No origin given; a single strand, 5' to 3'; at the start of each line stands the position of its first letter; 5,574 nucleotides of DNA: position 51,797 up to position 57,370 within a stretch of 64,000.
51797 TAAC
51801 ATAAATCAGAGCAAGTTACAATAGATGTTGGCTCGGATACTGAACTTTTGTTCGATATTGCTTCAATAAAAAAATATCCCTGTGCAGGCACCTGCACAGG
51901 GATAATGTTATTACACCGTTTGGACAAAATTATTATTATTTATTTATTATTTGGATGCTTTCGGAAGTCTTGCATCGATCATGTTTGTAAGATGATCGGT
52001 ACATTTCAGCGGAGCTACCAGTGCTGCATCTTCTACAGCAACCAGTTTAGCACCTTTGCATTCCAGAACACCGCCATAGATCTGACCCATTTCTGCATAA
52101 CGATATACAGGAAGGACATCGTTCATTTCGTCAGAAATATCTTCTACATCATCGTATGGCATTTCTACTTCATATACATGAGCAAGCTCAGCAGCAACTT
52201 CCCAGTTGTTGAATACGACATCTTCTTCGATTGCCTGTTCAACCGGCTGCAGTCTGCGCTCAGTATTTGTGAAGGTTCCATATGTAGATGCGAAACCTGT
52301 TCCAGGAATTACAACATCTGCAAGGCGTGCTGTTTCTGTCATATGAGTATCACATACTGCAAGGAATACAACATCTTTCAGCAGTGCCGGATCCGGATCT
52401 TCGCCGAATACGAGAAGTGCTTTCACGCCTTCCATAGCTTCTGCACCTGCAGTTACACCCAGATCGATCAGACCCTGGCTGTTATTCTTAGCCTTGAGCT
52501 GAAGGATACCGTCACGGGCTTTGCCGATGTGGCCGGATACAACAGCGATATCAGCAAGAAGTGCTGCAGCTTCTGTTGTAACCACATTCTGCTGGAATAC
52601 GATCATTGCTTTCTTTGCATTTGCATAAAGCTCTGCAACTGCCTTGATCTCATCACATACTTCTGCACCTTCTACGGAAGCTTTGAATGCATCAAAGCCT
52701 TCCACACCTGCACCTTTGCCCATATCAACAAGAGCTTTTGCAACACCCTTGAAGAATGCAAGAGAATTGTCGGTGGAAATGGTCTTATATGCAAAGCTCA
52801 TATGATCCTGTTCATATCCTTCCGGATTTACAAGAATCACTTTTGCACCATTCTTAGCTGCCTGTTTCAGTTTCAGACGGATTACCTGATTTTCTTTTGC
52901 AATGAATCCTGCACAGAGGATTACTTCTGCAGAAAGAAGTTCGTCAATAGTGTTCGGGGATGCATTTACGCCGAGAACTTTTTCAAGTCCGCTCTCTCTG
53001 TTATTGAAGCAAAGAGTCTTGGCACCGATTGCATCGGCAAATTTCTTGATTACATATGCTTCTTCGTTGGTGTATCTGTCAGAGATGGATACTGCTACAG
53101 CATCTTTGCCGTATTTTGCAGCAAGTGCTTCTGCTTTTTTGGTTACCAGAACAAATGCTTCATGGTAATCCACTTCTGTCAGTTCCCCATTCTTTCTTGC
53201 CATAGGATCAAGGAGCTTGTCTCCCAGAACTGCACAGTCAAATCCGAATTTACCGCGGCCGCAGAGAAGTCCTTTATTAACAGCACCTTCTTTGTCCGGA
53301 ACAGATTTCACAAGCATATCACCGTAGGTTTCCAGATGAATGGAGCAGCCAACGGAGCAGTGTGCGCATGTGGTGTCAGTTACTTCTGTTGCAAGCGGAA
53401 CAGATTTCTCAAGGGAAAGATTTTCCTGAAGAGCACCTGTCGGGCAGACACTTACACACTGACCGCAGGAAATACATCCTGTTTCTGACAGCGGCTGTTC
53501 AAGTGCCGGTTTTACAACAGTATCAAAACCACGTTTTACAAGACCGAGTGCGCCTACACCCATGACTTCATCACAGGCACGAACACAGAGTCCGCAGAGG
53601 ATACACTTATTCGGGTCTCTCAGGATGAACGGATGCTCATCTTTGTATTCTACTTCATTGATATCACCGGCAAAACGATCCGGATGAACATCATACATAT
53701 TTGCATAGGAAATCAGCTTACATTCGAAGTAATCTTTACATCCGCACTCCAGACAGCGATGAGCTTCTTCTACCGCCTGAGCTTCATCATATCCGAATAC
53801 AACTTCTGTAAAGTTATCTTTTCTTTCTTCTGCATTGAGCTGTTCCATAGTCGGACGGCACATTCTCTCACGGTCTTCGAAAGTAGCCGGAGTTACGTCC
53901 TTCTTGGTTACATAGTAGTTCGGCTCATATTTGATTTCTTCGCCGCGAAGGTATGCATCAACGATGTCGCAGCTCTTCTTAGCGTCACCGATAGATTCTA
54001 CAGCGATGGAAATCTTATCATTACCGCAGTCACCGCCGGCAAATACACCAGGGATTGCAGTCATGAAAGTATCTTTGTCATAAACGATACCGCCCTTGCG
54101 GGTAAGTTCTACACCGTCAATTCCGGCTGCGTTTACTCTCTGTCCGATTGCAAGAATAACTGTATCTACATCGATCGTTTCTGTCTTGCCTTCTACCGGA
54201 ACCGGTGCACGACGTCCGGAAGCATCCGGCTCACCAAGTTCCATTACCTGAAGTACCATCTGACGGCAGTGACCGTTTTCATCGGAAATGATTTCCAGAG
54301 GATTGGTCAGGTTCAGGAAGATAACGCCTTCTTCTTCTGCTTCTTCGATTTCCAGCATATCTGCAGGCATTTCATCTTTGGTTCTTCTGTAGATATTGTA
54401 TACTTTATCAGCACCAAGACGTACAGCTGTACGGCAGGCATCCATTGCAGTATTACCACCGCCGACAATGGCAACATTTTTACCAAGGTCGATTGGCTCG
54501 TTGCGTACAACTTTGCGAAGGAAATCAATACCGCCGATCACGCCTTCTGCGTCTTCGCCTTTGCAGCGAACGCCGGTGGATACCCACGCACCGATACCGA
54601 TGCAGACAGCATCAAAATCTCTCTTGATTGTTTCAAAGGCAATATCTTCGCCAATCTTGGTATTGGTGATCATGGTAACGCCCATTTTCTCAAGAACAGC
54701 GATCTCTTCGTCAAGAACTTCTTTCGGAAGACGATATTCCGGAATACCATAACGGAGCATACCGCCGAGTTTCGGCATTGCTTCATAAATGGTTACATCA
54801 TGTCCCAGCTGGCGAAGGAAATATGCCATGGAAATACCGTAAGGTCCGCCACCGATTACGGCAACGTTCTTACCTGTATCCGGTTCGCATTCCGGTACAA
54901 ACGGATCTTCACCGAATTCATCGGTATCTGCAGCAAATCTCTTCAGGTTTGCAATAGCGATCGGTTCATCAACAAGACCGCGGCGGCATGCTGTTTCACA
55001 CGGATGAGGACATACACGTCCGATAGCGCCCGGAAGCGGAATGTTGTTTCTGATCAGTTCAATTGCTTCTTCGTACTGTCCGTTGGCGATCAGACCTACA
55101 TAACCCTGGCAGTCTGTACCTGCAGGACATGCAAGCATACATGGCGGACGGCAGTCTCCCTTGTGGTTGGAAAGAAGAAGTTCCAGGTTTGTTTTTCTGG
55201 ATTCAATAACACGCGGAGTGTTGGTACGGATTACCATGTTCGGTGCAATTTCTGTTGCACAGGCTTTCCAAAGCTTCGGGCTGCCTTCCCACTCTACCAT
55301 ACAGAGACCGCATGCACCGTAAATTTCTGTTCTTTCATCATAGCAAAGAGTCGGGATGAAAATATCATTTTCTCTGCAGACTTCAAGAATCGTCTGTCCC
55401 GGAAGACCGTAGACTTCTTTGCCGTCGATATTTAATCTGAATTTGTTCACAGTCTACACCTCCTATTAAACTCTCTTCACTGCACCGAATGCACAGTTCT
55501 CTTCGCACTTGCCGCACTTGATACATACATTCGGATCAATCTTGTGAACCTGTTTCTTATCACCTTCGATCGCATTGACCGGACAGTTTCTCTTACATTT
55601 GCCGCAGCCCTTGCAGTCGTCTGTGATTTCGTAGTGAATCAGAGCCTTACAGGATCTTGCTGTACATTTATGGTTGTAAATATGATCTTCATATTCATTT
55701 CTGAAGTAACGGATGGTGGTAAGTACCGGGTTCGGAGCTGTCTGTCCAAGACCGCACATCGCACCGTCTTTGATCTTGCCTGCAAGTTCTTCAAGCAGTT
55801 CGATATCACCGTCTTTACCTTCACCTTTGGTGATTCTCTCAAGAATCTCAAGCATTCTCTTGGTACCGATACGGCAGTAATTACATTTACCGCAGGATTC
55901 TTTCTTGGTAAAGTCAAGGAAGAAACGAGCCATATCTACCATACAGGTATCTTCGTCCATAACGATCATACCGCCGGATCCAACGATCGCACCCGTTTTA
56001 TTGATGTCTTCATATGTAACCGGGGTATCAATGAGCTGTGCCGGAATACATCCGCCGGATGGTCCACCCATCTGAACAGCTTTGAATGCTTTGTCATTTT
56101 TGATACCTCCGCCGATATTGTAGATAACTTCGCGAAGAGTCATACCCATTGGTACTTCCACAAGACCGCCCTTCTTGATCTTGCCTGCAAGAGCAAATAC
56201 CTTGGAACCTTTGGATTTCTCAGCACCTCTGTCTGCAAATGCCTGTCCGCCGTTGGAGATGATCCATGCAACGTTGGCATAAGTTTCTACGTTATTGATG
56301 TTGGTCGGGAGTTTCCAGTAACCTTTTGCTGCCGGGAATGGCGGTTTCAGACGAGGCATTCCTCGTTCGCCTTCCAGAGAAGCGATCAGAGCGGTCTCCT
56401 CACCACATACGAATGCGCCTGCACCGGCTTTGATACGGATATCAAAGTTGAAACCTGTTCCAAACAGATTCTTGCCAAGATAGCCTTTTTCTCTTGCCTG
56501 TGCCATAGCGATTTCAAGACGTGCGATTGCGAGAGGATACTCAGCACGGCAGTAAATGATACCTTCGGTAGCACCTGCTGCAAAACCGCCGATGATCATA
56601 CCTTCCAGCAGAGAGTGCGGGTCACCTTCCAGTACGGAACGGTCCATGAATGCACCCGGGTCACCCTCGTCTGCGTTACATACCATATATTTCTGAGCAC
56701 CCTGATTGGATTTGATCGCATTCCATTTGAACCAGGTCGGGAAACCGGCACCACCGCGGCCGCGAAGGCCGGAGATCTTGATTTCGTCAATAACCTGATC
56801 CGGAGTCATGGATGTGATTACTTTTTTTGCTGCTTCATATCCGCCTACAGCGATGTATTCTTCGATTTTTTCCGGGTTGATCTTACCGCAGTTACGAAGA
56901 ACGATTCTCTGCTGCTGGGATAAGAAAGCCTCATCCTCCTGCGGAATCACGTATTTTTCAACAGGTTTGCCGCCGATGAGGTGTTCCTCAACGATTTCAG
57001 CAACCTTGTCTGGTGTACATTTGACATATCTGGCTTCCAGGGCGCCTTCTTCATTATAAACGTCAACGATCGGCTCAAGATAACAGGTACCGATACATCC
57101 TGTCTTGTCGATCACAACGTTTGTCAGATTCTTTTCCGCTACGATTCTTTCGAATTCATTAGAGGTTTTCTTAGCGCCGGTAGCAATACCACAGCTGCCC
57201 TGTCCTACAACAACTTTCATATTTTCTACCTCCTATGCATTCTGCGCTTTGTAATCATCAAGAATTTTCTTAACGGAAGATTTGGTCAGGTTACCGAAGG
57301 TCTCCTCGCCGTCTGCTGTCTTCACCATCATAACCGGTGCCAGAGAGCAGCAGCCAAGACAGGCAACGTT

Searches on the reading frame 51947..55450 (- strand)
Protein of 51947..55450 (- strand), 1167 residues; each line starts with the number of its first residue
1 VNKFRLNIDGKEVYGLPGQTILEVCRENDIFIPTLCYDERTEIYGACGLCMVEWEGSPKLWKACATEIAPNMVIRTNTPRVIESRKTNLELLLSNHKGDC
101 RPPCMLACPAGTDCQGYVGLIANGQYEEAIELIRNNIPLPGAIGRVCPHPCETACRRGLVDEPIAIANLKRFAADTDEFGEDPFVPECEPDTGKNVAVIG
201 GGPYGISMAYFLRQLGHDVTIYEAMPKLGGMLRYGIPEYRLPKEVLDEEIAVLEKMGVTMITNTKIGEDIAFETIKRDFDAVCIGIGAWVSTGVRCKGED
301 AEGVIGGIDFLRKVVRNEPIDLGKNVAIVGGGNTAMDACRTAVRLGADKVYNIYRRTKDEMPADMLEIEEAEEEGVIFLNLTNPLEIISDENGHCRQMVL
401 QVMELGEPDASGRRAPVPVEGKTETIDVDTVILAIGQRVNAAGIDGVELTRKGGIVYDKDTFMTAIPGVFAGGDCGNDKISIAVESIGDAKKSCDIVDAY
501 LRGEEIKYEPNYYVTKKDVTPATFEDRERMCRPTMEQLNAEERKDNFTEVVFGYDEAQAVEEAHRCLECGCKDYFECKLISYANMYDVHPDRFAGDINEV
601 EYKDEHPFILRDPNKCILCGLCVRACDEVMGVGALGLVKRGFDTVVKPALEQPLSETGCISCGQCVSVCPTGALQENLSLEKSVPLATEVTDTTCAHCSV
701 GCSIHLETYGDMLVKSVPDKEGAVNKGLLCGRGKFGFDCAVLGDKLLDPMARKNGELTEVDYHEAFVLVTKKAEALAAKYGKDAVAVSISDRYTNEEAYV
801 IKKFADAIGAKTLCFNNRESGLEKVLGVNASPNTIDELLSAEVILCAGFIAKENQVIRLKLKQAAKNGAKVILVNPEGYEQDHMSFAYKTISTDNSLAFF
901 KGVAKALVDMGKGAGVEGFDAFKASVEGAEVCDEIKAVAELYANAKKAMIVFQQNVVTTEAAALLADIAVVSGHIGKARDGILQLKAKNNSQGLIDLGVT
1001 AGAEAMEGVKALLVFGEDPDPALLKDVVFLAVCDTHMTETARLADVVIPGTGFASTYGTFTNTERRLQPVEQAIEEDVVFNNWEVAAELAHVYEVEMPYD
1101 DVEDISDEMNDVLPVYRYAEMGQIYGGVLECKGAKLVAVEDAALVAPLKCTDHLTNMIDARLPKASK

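Call 19: search_protein_families(library=pfam, proteins=[window:51947-55450:-], max_evalue=0.001)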
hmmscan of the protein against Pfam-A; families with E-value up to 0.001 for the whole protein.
window:51947-55450:- (1167 aa): 19 families
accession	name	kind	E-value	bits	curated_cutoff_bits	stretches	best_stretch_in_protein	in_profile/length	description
PF07992.20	Pyr_redox_2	-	1.7e-37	129.9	26.1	2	195-487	2-288/291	Pyridine nucleotide-disulphide oxidoreductase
PF00384.28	Molybdopterin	-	1.8e-26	93.4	24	1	746-1075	2-335/353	Molybdopterin oxidoreductase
PF14691.11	Fer4_20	-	1.2e-20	73.9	25.8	1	100-177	27-108/113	Dihydroprymidine dehydrogenase domain II, 4Fe-4S cluster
PF13510.11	Fer2_4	-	2.7e-17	63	22.8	1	4-78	4-81/82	2Fe-2S iron-sulfur cluster binding domain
PF00070.33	Pyr_redox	-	7.8e-13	49.2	22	1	195-265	1-62/82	Pyridine nucleotide-disulphide oxidoreductase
PF04879.21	Molybdop_Fe4S4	-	3.6e-12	46.5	22.7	1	689-738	2-51/55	Molybdopterin oxidoreductase Fe4S4 domain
PF13738.12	Pyr_redox_3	-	2e-09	37.6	30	1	323-473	164-305/305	Pyridine nucleotide-disulphide oxidoreductase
PF22117.2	Fer4_Nqo3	-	1.3e-08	35.3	27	1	607-674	2-66/67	NADH-quinone oxidoreductase subunit 3, ferredoxin-like domain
PF00037.32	Fer4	-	2.8e-08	33.7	21.1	2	658-674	7-23/24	4Fe-4S binding domain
PF12838.12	Fer4_7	-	3.1e-08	34.4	27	1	615-673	1-52/52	4Fe-4S dicluster domain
PF13450.12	NAD_binding_8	-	1.3e-07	32.2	21.9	1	198-233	1-36/68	NAD(P)-binding Rossmann-like domain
PF13187.11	Fer4_9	-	1.7e-05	25.2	27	1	615-673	1-51/52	4Fe-4S dicluster domain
PF01266.30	DAO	-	2.2e-05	24.6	27.9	1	196-229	2-35/353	FAD dependent oxidoreductase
PF12837.12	Fer4_6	-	2.5e-05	24.5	25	1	609-627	2-20/24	4Fe-4S binding domain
PF14697.11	Fer4_21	-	4.8e-05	23.9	35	1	612-673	4-56/59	4Fe-4S dicluster domain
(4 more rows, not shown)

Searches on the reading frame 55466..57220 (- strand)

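Call 19: search_protein_families(library=pfam, proteins=[window:55466-57220:-], max_evalue=0.001)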
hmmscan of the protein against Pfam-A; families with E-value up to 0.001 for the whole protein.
window:55466-57220:- (584 aa): 12 families
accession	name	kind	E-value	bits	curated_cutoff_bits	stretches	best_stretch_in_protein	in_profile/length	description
PF01512.22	Complex1_51K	-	3.8e-45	153.9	31.2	1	147-318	1-149/150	Nuo51 FMN-binding domain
PF10589.14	NADH_4Fe-4S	-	9.8e-34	115.5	23.5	1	429-513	1-85/85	NADH-ubiquinone oxidoreductase-F iron-sulfur binding region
PF12838.12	Fer4_7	-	1.9e-07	31.9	27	1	536-580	2-52/52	4Fe-4S dicluster domain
PF10531.15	SLBB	-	5.4e-07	29.8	27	1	342-390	2-53/55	SLBB domain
PF00037.32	Fer4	-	5.7e-07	29.5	21.1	1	532-552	4-24/24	4Fe-4S binding domain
PF14697.11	Fer4_21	-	1.7e-06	28.5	35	1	534-577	6-52/59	4Fe-4S dicluster domain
PF13237.11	Fer4_10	-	2.1e-06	28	25.5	1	532-576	5-52/53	4Fe-4S dicluster domain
PF12837.12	Fer4_6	-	7.7e-06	26.1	25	1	560-580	3-23/24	4Fe-4S binding domain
PF22461.2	SLBB_2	-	8.3e-05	23.1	27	1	342-387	3-49/79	SLBB domain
PF13187.11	Fer4_9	-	8.8e-05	22.9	27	1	535-579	1-50/52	4Fe-4S dicluster domain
PF13183.11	Fer4_8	-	0.00023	22.1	27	0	442-549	4-67/68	4Fe-4S dicluster domain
PF12797.12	Fer4_2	-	0.00044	20.5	24.5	0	560-577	4-21/22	4Fe-4S binding domain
